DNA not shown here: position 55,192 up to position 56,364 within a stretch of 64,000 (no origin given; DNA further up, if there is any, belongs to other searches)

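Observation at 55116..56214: Ferredoxin-like ORF plus condensed AOR-like (aldehyde:ferredoxin oxidoreductase) ORF translationally coupled inside the gap-pgk-tpi operon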

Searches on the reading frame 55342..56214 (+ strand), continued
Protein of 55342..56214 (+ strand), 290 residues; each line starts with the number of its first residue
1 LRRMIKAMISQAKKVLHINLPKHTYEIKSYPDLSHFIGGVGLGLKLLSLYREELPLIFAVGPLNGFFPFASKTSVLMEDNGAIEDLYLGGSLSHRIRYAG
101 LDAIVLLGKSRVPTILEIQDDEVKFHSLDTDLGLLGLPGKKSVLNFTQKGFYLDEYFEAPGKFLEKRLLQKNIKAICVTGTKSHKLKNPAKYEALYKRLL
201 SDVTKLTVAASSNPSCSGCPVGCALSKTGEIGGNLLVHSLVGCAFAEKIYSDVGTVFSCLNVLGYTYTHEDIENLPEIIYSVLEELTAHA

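Call 26: search_solved_structures(query=A1, max_evalue=10, show_alignments=4)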
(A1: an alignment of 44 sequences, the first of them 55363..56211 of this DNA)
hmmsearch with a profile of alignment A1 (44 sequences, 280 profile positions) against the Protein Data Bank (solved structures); distinct sequences matched with E-value up to 10: 9.
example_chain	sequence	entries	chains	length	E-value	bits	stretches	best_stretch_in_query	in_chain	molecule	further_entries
1aor_A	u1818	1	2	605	9.7e-12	48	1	9-195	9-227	ALDEHYDE FERREDOXIN OXIDOREDUCTASE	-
1b25_A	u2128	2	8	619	1.9e-11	47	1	7-191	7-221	PROTEIN (FORMALDEHYDE FERREDOXIN OXIDOREDUCTASE) | FORMALDEHYDE FERREDOXIN OXIDOREDUCTASE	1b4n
6x6u_A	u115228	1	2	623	1.5e-10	44.1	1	5-142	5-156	Formaldehyde:ferredoxin oxidoreductase wor5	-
6x1o_A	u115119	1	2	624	1.5e-10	44.1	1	5-142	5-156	Formaldehyde:ferredoxin oxidoreductase wor5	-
4z3w_A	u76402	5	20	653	2.3e-10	43.5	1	7-122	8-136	Benzoyl-CoA reductase, putative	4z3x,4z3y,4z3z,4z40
9g7j_A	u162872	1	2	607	1.5e-09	40.8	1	7-139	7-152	Aldehyde ferredoxin oxidoreductase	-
9q1t_A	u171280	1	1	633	1.7e-09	40.7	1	10-122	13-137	Tungsten-dependent aldehyde oxidoreductase WOR83 from Haloferax volcanii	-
9mqx_D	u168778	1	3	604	2.1e-08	37.1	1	6-195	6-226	Aldehyde:ferredoxin oxidoreductase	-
8c0z_A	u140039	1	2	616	3.3e-05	26.6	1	6-122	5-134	Aldehyde:ferredoxin oxidoreductase,tungsten-containing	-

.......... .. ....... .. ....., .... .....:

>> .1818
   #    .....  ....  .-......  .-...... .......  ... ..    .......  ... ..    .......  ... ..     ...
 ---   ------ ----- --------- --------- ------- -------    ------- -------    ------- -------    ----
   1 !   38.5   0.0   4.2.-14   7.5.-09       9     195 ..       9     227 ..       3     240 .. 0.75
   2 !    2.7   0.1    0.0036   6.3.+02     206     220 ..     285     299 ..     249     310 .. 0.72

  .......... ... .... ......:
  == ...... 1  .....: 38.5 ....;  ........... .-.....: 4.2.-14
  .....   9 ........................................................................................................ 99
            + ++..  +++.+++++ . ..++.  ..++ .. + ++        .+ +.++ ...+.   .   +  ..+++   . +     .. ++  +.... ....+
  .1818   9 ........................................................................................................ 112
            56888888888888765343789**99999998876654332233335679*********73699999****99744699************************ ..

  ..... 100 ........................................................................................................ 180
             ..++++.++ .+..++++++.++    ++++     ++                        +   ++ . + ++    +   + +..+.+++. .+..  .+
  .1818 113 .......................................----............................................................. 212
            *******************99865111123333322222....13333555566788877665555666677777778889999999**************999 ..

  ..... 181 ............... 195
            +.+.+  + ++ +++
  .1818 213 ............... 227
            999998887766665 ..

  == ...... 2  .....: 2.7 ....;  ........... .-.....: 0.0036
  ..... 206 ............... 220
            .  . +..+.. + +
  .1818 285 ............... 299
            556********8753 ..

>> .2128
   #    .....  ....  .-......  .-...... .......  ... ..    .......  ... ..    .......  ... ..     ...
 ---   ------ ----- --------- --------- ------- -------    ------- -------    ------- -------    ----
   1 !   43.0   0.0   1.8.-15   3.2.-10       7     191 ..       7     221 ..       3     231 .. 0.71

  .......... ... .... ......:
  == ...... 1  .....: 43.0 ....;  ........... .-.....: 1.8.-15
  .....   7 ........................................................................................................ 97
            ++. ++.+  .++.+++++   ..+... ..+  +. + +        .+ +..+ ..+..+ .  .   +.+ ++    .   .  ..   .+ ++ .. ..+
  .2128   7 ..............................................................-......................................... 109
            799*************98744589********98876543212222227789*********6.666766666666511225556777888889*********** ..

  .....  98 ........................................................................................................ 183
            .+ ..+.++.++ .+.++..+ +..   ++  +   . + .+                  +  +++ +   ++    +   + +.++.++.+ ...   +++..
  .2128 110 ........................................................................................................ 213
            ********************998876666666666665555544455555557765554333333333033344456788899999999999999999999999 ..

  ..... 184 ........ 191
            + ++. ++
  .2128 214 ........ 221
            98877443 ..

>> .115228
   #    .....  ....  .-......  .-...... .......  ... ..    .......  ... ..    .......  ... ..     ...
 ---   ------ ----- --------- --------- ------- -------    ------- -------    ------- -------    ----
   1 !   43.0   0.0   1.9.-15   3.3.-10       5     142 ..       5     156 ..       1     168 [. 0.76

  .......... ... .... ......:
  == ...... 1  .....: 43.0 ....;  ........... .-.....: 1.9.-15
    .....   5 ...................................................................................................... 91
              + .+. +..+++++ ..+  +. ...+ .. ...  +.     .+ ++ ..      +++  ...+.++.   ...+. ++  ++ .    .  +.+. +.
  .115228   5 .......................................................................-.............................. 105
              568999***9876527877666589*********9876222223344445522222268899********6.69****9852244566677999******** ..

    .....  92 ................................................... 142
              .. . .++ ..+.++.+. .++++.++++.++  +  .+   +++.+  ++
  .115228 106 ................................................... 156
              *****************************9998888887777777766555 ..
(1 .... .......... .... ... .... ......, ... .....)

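Call 27: search_protein_representatives(alignment_id=A1)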
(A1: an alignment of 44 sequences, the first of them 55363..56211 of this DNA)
Query: 44 sequences, 280 profile positions. Proteins with E-value up to 0.001 (for the whole library): 1743; up to 1e-10: 205; up to 1e-30: 47. The best 150 are listed.
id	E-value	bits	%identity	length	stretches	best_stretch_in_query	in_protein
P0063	2.3e-127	440.5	-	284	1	3-279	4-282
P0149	1.1e-110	385.8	-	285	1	3-279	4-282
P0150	2.0e-105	368.6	-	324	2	62-278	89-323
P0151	7.7e-99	346.9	-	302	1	6-279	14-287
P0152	1.2e-93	329.9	-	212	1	70-280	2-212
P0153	2.5e-90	319.0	-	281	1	1-276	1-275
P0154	2.8e-90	318.8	-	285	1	1-279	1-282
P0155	7.1e-73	261.8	-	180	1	100-279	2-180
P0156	7.9e-73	261.6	-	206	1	5-199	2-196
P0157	2.4e-72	260.0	-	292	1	1-270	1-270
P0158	5.7e-72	258.8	-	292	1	1-275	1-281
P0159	7.7e-72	258.4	-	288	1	3-275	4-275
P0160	1.6e-70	254.0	-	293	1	3-276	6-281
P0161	5.5e-70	252.3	-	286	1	1-277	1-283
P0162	8.2e-68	245.2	-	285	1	5-280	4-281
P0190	1.7e-35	139.1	-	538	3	7-199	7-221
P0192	1.2e-33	133.1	-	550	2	4-196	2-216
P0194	1.4e-31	126.3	-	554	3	3-197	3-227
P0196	9.4e-27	110.4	-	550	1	3-192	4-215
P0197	1.5e-26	109.8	-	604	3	6-197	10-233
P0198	1.3e-25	106.6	-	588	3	6-197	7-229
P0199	1.8e-24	102.9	-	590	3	7-198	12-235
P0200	2.7e-24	102.4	-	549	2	1-197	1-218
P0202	3.9e-23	98.6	-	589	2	8-196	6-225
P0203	7.9e-23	97.6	-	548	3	2-192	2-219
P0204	1.3e-22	96.9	-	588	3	3-199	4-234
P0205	3.1e-22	95.6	-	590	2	6-198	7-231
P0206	3.8e-22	95.3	-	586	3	5-197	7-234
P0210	1.4e-20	90.2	-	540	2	3-138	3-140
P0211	4.6e-20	88.5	-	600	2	7-198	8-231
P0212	6.1e-20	88.1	-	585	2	5-202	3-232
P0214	1.3e-19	87.0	-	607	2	6-195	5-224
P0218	1.6e-18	83.4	-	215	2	181-269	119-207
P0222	3.7e-17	79.0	-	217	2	179-272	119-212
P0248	3.7e-14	69.1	-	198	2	179-273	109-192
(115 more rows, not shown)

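Call 29: find_encoding_contigs(protein=P0194, flank=6000, max_places=4)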
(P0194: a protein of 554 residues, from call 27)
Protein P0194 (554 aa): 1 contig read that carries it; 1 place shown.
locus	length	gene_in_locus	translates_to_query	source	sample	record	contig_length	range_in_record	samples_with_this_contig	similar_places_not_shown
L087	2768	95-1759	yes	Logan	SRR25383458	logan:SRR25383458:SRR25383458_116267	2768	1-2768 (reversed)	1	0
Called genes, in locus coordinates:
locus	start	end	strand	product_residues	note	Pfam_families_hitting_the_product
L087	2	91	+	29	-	?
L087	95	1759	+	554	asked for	PF02730:AFOR_N, PF01314:AFOR_C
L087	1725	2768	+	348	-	?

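Call 30: find_encoding_contigs(protein=P0218, flank=6000, max_places=4)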
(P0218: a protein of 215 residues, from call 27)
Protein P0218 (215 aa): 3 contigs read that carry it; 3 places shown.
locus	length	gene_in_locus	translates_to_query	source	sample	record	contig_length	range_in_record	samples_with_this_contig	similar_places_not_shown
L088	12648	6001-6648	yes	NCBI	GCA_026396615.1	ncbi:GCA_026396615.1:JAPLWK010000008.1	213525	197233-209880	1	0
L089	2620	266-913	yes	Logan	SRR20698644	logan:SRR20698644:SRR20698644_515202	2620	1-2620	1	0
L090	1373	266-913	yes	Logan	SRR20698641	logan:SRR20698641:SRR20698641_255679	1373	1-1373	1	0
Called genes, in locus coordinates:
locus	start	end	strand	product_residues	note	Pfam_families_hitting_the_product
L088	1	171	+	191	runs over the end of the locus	PF13489:Methyltransf_23, PF07021:MetW (weak), PF13847:Methyltransf_31 (faint), PF08241:Methyltransf_11, PF13649:Methyltransf_25 (weak)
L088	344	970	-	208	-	PF01861:BpsA_C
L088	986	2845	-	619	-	PF00580:UvrD-helicase, PF13245:AAA_19, PF13604:AAA_30 (faint), PF01443:Viral_helicase1 (faint), PF13361:UvrD_C, PF13538:UvrD_C_2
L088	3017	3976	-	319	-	PF00044:Gp_dh_N, PF02800:Gp_dh_C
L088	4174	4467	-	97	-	-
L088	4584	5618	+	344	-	PF00162:PGK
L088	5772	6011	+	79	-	-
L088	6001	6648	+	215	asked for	-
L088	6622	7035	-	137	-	-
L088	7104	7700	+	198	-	-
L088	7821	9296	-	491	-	PF00239:Resolvase, PF07508:Recombinase, PF13408:Zn_ribbon_recom (weak)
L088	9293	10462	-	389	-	PF03235:GmrSD_N, PF01844:HNH (faint)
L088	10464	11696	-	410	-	PF13651:EcoRI_methylase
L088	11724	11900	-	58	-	PF21531:Rv2175c_wHTH (weak), PF12728:HTH_17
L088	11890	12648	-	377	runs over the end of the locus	-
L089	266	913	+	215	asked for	-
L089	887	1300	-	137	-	-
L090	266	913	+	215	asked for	-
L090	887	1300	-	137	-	-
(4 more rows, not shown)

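Call 31: find_encoding_contigs(protein=P0190, flank=6000, max_places=4)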
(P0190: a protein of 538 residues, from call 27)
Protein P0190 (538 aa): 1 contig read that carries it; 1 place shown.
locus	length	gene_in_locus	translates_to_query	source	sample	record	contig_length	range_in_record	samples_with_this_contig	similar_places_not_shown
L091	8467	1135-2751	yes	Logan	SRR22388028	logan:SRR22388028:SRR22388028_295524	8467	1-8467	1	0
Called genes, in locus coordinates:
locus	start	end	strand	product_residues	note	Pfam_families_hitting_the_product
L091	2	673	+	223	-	?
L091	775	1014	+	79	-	-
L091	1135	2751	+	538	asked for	PF02730:AFOR_N, PF01314:AFOR_C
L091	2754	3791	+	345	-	PF03816:LytR_cpsA_psr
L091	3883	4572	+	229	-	PF21694:DNA_pol3_delta_C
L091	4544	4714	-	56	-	-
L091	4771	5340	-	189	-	PF04350:PilO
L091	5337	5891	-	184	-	-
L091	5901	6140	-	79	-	PF01649:Ribosomal_S20p (weak)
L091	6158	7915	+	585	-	PF03023:MurJ, PF13440:Polysacc_synt_3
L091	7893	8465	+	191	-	?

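Call 32: find_encoding_contigs(protein=P0192, flank=6000, max_places=4)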
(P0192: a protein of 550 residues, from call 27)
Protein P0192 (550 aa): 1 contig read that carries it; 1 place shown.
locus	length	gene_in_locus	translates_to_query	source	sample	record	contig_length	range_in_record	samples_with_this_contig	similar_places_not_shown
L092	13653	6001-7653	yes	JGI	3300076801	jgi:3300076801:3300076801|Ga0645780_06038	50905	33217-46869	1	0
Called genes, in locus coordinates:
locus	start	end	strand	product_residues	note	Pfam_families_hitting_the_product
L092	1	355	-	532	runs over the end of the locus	PF02388:FemAB, PF13480:Acetyltransf_6, PF02388:FemAB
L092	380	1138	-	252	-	PF00398:RrnaAD, PF08241:Methyltransf_11 (weak), PF13649:Methyltransf_25 (weak)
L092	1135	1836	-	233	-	PF07501:G5, PF06725:3D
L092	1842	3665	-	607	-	PF00580:UvrD-helicase, PF13245:AAA_19, PF13604:AAA_30 (faint), PF01443:Viral_helicase1 (faint), PF13361:UvrD_C, PF13538:UvrD_C_2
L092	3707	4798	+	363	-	PF00044:Gp_dh_N, PF02800:Gp_dh_C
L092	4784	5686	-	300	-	PF14238:DUF4340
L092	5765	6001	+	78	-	-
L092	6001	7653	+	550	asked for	PF02730:AFOR_N, PF01314:AFOR_C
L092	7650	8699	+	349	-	PF03816:LytR_cpsA_psr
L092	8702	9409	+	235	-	PF21694:DNA_pol3_delta_C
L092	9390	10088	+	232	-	PF04203:Sortase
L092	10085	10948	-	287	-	PF00041:fn3 (weak), PF16656:Pur_ac_phosph_N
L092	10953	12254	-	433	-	PF16656:Pur_ac_phosph_N (weak)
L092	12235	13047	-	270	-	PF01833:TIG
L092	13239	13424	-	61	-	-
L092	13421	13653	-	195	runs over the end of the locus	PF04350:PilO (weak)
